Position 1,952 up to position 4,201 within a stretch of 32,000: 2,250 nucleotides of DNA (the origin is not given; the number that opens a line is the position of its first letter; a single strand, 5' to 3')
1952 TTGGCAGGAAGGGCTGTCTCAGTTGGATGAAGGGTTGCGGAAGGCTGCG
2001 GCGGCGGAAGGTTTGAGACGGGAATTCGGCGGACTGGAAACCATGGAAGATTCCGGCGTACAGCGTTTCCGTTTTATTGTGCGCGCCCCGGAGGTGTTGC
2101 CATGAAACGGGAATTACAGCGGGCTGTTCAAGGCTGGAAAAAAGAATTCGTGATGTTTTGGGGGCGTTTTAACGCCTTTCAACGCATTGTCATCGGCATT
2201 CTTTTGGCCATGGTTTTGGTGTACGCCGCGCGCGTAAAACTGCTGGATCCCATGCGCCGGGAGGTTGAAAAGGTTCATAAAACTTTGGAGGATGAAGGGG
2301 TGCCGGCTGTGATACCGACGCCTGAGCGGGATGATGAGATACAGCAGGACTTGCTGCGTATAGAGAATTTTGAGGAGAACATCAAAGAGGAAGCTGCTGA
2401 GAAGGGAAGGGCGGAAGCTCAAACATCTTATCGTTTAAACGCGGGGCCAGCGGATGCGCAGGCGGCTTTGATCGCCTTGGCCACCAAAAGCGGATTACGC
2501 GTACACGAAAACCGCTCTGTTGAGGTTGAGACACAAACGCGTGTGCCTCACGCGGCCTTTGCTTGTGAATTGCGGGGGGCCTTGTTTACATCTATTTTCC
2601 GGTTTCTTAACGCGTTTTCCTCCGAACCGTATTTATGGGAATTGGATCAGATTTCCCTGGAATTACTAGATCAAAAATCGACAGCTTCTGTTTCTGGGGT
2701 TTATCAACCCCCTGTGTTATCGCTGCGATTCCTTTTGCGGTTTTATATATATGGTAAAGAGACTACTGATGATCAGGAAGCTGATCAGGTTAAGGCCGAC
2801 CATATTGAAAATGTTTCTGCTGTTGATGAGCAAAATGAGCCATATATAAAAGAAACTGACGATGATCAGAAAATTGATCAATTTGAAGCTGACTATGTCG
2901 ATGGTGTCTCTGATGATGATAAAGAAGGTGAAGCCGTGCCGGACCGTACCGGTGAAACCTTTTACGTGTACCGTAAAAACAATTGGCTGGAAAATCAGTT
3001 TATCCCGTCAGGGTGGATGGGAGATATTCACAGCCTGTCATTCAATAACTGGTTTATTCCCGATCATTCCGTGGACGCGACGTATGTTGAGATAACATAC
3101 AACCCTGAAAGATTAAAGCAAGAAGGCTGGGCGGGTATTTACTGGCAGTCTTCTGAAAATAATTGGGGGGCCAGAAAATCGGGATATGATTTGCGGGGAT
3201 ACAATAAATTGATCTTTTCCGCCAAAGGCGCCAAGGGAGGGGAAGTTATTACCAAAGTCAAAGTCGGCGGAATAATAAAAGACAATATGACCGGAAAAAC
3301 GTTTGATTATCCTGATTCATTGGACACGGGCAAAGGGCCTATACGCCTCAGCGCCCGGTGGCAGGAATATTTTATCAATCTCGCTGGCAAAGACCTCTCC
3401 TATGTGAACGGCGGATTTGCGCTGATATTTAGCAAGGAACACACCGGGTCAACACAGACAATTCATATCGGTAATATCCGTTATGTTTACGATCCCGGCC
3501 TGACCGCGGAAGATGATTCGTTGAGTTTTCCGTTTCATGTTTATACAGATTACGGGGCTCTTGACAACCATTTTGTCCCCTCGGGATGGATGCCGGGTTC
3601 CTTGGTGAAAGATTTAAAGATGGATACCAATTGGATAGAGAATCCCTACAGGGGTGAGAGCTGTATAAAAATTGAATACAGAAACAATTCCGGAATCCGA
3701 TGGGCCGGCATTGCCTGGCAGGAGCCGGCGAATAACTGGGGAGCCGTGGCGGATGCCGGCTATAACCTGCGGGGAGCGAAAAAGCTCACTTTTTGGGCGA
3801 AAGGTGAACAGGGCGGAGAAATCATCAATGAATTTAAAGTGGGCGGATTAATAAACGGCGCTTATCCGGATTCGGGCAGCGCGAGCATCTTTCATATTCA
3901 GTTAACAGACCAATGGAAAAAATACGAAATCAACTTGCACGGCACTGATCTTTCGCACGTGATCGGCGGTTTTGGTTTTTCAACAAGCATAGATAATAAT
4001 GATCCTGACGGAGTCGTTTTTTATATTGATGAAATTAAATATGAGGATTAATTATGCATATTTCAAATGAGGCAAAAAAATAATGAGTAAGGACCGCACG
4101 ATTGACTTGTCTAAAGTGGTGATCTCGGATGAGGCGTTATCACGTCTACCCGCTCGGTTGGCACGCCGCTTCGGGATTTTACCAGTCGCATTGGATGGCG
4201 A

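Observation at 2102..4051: PilO/GspM-like platform protein fused to two carbohydrate-binding-like modules through an acidic repeat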

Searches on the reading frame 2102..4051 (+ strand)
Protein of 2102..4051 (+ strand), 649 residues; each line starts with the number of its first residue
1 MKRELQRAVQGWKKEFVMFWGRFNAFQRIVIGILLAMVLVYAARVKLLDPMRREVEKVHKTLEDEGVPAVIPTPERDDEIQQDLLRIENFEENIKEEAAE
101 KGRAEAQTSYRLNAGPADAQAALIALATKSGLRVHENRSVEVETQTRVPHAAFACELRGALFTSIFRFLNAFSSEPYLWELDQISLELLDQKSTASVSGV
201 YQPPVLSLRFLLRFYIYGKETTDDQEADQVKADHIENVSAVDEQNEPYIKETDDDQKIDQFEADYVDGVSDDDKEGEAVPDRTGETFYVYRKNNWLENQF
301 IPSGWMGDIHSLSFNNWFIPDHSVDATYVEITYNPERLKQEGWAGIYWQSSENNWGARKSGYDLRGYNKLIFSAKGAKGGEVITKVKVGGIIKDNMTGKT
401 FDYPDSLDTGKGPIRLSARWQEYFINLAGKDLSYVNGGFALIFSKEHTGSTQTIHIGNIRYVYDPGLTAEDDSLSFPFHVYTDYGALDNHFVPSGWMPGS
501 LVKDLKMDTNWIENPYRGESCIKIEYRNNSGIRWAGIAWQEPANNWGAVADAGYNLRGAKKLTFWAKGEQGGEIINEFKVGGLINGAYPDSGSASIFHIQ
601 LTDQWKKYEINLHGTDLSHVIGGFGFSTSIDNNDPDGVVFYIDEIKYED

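Call 3: search_protein_families(library=pfam, proteins=[window:2102-4051:+], max_evalue=1)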
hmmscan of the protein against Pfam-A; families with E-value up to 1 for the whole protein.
window:2102-4051:+ (649 aa): 0 families

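Call 7: search_protein_families(library=ncbifam, proteins=[window:2102-4051:+], max_evalue=0.1)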
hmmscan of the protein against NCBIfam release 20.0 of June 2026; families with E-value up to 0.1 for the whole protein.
window:2102-4051:+ (649 aa): 0 families

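Call 8: find_homologous_proteins(query=window:2102-4048:+, max_evalue=0.001)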
Query window:2102-4048:+ (649 aa): 292 proteins with E <= 0.001 among 8000 candidates; the best 120 are listed.
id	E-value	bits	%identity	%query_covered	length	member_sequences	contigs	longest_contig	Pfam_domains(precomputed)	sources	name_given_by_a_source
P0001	0.0e+0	1512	100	100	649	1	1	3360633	-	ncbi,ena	-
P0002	0.0e+0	1080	73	100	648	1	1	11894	-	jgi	-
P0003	1.5e-170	587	68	56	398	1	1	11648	-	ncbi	-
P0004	3.3e-168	579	66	56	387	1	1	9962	-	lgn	-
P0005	3.8e-167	576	61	62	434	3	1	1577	-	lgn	-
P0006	1.2e-160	554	64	56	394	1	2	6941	-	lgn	-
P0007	1.2e-156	541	62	56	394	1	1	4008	-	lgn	-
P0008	7.1e-152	525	62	56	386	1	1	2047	-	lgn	-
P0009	2.5e-151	523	60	56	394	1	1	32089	-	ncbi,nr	ncbi:MAG: hypothetical protein K9L77_01090 [Candidatus Omnitrophica bacterium]|nr:hypothetical prote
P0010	2.5e-151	523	61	56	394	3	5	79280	-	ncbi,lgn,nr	ncbi:MAG: hypothetical protein K9L87_05100 [Candidatus Omnitrophica bacterium]|nr:hypothetical prote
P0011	3.1e-151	523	61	56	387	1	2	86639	-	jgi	jgi:hypothetical protein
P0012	8.8e-151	522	60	56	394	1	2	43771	-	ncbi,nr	ncbi:MAG: hypothetical protein K9L95_01155 [Candidatus Omnitrophica bacterium]|nr:hypothetical prote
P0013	1.7e-150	521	60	56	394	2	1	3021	-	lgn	-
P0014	2.3e-150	520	60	56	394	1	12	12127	-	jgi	jgi:hypothetical protein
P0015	1.4e-149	518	60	56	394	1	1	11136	-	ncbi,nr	ncbi:MAG: hypothetical protein K9L61_02445 [Candidatus Omnitrophica bacterium]|nr:hypothetical prote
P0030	4.0e-145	503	43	71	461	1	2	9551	-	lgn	-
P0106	5.9e-133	463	56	56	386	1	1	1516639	-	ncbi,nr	ncbi:MAG: hypothetical protein JSV34_01640 [Candidatus Omnitrophota bacterium]|nr:MAG: hypothetical 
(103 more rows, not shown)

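Call 11: find_encoding_contigs(protein=P0106, flank=10000, max_places=2)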
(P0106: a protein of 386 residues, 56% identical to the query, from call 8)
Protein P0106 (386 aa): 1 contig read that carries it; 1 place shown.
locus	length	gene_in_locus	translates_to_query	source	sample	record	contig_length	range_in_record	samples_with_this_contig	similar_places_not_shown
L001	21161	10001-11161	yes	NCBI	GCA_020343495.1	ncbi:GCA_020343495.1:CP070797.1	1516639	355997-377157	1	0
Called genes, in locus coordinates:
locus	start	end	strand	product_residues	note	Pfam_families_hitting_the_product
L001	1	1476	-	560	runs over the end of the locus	PF00004:AAA, PF07728:AAA_5 (weak), PF17862:AAA_lid_3, PF01434:Peptidase_M41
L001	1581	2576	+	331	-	PF01145:Band_7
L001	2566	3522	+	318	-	PF01145:Band_7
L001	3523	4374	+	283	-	PF01842:ACT, PF00551:Formyl_trans_N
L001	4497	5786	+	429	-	PF01547:SBP_bac_1, PF13416:SBP_bac_8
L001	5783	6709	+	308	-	PF00528:BPD_transp_1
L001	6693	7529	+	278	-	PF00528:BPD_transp_1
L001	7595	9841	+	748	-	PF07719:TPR_2 (faint), PF13174:TPR_6 (faint), PF03198:Glyco_hydro_72 (weak), PF02836:Glyco_hydro_2_C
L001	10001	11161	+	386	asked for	-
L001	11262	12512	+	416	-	PF03198:Glyco_hydro_72, PF02836:Glyco_hydro_2_C (faint)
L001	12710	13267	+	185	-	PF13505:OMP_b-brl (weak), PF09411:PagL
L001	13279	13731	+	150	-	PF13420:Acetyltransf_4 (weak), PF00583:Acetyltransf_1, PF13673:Acetyltransf_10, PF13508:Acetyltransf_7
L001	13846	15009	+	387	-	PF02771:Acyl-CoA_dh_N, PF02770:Acyl-CoA_dh_M, PF00441:Acyl-CoA_dh_1, PF22924:ACOX_C_alpha1 (faint), PF08028:Acyl-CoA_dh_2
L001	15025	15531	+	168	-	PF01202:SKI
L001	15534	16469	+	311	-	PF02481:DNA_processg_A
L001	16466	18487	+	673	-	PF01751:Toprim, PF01131:Topoisom_bac, PF01396:Zn_ribbon_Top1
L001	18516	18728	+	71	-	PF02899:Phage_int_SAM_1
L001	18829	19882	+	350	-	PF10114:PocR, PF00989:PAS (weak), PF13188:PAS_8 (weak), PF08448:PAS_4, PF13426:PAS_9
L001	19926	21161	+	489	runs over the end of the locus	PF00672:HAMP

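Call 12: find_encoding_contigs(protein=P0010, flank=10000, max_places=2)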
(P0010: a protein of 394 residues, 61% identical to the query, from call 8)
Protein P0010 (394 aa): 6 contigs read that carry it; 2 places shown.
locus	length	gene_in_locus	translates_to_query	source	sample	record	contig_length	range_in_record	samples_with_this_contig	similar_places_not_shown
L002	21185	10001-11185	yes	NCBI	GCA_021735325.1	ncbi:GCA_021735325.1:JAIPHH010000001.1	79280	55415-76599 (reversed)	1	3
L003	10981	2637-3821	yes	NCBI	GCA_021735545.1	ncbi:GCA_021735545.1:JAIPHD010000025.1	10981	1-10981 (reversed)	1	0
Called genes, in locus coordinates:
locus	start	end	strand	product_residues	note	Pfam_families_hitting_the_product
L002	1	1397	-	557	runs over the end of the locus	PF00004:AAA, PF13671:AAA_33 (faint), PF17862:AAA_lid_3, PF01434:Peptidase_M41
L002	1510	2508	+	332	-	PF01145:Band_7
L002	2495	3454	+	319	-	PF01145:Band_7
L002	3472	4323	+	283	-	PF01842:ACT (weak), PF00551:Formyl_trans_N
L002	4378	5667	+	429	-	PF01547:SBP_bac_1, PF13416:SBP_bac_8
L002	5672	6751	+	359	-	PF00528:BPD_transp_1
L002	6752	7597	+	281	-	PF00528:BPD_transp_1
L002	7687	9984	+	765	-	PF07719:TPR_2 (faint), PF13174:TPR_6 (faint), PF03198:Glyco_hydro_72 (weak), PF02836:Glyco_hydro_2_C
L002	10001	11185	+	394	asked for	-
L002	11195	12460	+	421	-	PF03198:Glyco_hydro_72, PF02836:Glyco_hydro_2_C (weak), PF11790:Glyco_hydro_cc (faint)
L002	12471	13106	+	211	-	PF13103:TonB_2 (weak), PF03544:TonB_C (weak)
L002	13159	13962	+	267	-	PF01875:Memo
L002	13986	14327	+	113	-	PF08899:DUF1844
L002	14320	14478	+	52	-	PF03966:Trm112p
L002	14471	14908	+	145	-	PF01220:DHquinase_II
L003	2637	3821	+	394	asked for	-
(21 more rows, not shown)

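Call 13: find_encoding_contigs(protein=P0030, flank=10000, max_places=2)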
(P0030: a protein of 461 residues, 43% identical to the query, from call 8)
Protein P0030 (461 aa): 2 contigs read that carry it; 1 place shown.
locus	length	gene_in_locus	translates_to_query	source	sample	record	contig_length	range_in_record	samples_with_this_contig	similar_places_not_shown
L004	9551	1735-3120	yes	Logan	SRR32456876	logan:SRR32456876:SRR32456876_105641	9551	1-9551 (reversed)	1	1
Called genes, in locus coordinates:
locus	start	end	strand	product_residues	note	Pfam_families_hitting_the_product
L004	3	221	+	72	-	?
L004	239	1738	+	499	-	-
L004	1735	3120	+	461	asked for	-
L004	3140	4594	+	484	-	PF05157:MshEN, PF00437:T2SSE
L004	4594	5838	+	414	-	PF28597:T2SSF_N (weak), PF00482:T2SSF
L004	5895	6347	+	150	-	-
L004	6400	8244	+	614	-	PF00263:Secretin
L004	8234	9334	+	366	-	PF00437:T2SSE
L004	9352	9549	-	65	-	?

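Call 15: find_encoding_contigs(protein=P0001, flank=10000, max_places=2)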
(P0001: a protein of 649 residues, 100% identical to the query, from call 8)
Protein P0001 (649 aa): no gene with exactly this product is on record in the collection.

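Call 16: find_encoding_contigs(protein=P0002, flank=10000, max_places=2)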
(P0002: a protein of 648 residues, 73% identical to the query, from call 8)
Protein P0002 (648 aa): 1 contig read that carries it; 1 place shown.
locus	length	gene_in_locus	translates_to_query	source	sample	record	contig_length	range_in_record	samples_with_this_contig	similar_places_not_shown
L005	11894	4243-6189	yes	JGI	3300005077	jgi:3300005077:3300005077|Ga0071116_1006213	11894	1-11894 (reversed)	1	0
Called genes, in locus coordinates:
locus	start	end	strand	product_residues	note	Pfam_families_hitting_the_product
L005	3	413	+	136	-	?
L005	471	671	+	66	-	PF07963:N_methyl (weak)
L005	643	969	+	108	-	-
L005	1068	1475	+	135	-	-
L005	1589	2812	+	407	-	-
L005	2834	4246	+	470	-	-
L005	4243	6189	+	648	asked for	-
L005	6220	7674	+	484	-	PF05157:MshEN, PF00437:T2SSE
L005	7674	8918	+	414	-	PF28597:T2SSF_N, PF00482:T2SSF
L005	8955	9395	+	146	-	-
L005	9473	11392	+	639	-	PF00263:Secretin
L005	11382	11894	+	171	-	?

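Call 17: list_cluster_members(proteins=[P0001, P0121, P0003])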
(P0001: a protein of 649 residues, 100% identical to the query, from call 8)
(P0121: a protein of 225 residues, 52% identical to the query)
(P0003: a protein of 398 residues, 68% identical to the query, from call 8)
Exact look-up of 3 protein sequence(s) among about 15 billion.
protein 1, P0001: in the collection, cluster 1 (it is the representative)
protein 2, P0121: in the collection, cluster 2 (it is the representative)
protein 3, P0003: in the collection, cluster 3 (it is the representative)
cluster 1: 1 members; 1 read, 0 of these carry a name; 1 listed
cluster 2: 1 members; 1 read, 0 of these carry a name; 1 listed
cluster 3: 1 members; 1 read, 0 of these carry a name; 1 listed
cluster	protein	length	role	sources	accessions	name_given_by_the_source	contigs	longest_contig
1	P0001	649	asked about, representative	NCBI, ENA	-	-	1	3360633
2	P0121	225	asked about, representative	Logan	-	-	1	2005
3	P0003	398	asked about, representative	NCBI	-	-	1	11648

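Call 43: search_protein_families(library=pfam, proteins=[L001:7595-9841:+, L001:11262-12512:+, L001:4497-5786:+], max_evalue=0.01)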
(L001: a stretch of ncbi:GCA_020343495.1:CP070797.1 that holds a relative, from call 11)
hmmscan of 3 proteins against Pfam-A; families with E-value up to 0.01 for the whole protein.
L001:7595-9841:+ (748 aa): 8 families
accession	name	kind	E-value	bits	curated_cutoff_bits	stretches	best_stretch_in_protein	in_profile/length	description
PF02836.23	Glyco_hydro_2_C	-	2.5e-12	47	21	1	446-653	36-228/302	Glycosyl hydrolases family 2, TIM barrel domain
PF03198.20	Glyco_hydro_72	-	9.4e-07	28.8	25.9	1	445-611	53-216/314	Glucanosyltransferase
PF13174.12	TPR_6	-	9.9e-07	29.5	26.3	1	77-105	3-31/33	Tetratricopeptide repeat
PF07719.23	TPR_2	-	6.7e-06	26.3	27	1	74-105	1-32/34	Tetratricopeptide repeat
PF13428.12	TPR_14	-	0.00043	21.1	23.5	0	80-105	7-32/44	Tetratricopeptide repeat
PF00515.34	TPR_1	-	0.0021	18.2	27.8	0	75-105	2-32/34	Tetratricopeptide repeat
PF13432.12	TPR_16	-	0.0058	17.5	32.7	0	77-107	34-64/65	Tetratricopeptide repeat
PF13181.12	TPR_8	-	0.0098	16.4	25.7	0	75-100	2-27/34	Tetratricopeptide repeat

L001:11262-12512:+ (416 aa): 3 families
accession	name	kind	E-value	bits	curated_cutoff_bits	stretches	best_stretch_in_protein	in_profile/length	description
PF03198.20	Glyco_hydro_72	-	4e-12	46.5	25.9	1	40-166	22-145/314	Glucanosyltransferase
PF02836.23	Glyco_hydro_2_C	-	2e-05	24.3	21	1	38-279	7-216/302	Glycosyl hydrolases family 2, TIM barrel domain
PF11790.14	Glyco_hydro_cc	-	3.8e-05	23.8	21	1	229-293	127-188/237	Glycosyl hydrolase catalytic core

L001:4497-5786:+ (429 aa): 2 families
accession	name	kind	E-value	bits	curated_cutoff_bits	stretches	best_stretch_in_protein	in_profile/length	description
PF01547.30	SBP_bac_1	-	3.4e-32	113.1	26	1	39-347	6-307/307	Bacterial extracellular solute-binding protein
PF13416.11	SBP_bac_8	-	5e-31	109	27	1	46-364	1-267/279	Bacterial extracellular solute-binding protein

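Call 44: search_solved_structures(query=L001:11262-12512:+, max_evalue=0.01)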
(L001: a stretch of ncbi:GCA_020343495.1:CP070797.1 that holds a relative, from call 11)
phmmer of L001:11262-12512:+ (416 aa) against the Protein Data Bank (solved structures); distinct sequences matched with E-value up to 0.01: 2.
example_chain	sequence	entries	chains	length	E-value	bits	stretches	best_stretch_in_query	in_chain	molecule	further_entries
9oro_A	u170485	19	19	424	5.3e-06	28.8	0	203-329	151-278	Glycoside hydrolase family 158 | GH158(Pro)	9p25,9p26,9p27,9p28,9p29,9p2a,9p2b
6pal_A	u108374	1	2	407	0.0002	23.6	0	83-167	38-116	Uncharacterized protein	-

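Call 45: search_solved_structures(query=L001:7595-9841:+, max_evalue=0.01)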
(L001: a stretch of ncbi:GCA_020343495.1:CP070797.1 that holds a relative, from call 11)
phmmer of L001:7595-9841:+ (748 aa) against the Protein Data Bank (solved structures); distinct sequences matched with E-value up to 0.01: 23.
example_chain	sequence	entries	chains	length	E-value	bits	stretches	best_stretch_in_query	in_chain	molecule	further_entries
9oro_A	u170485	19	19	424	7.9e-12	47.4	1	506-690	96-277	Glycoside hydrolase family 158 | GH158(Pro)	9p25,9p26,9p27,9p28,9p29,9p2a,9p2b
4jkm_A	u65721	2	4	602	5.9e-08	34.6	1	443-663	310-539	Beta-glucuronidase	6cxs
6pal_A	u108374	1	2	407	2e-06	29.5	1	510-686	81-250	Uncharacterized protein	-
6ld0_A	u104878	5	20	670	0.00029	22.4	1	509-655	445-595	LacZ1 Beta-galactosidase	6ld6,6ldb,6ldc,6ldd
5z1b_A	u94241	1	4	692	0.0009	20.7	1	509-655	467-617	Glycosyl hydrolase family 2, TIM barrel domain protein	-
6etz_A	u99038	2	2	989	0.0017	19.8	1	448-549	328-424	Beta-galactosidase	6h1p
6zjv_A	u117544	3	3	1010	0.0018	19.7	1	448-549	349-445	Beta-galactosidase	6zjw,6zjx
6seb_A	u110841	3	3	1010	0.0018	19.7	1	448-549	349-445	Beta-galactosidase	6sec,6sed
6zjp_A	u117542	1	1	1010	0.0018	19.7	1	448-549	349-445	Beta-galactosidase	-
6zjq_A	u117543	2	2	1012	0.0018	19.7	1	448-549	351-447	Beta-galactosidase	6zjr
5c70_A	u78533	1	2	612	0.0026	19.2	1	448-623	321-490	Glucuronidase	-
6se8_A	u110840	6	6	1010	0.0042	18.5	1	448-549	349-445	Beta-galactosidase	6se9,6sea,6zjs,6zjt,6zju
1yq2_A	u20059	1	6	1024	0.0044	18.5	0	450-549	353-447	beta-galactosidase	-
6xxw_A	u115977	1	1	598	0.0059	18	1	450-547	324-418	Beta-glucuronidase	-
6lem_B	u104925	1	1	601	0.0061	18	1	450-671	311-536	Beta-D-glucuronidase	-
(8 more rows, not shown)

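Call 50: find_encoding_contigs(protein=P0003, flank=10000, max_places=2)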
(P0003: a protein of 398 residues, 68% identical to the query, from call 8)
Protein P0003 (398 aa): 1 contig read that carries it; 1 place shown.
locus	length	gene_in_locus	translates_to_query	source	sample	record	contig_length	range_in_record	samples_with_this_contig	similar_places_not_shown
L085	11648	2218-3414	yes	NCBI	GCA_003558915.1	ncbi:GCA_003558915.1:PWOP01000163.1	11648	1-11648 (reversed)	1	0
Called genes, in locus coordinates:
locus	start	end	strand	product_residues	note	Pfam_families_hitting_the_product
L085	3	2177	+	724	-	?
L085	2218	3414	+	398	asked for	-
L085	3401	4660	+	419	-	PF03198:Glyco_hydro_72, PF02836:Glyco_hydro_2_C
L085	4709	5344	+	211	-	PF13103:TonB_2 (weak), PF03544:TonB_C (weak)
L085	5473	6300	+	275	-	PF01875:Memo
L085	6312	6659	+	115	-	PF08899:DUF1844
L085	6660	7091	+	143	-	PF01220:DHquinase_II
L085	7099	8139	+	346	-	PF01321:Creatinase_N, PF00557:Peptidase_M24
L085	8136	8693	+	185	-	PF08207:EFP_N, PF01132:EFP, PF09285:Elong-fact-P_C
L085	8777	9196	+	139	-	PF25984:BSH_YknX (faint), PF00364:Biotin_lipoyl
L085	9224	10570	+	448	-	PF00289:Biotin_carb_N, PF02222:ATP-grasp, PF02786:CPSase_L_D2, PF07478:Dala_Dala_lig_C, PF08443:RimK (faint), PF02785:Biotin_carb_C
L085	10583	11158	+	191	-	-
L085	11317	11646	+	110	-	?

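Call 51: find_encoding_contigs(protein=P0004, flank=10000, max_places=2)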
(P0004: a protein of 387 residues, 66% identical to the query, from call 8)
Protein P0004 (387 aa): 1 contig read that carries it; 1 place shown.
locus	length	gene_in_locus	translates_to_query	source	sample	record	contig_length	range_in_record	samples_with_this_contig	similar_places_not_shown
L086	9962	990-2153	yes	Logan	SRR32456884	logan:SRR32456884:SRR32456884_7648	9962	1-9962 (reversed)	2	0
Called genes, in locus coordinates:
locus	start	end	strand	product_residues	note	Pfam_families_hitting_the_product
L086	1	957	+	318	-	?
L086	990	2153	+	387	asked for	-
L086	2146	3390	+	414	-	PF03198:Glyco_hydro_72 (weak), PF02836:Glyco_hydro_2_C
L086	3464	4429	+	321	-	PF03773:ArsP_1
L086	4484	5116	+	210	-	-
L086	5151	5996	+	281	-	PF01875:Memo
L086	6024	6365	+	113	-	PF08899:DUF1844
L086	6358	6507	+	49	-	PF03966:Trm112p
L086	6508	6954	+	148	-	PF01220:DHquinase_II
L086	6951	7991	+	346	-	PF01321:Creatinase_N, PF00557:Peptidase_M24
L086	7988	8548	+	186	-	PF08207:EFP_N, PF01132:EFP, PF09285:Elong-fact-P_C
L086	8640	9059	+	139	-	PF25984:BSH_YknX (faint), PF00364:Biotin_lipoyl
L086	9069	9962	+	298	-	?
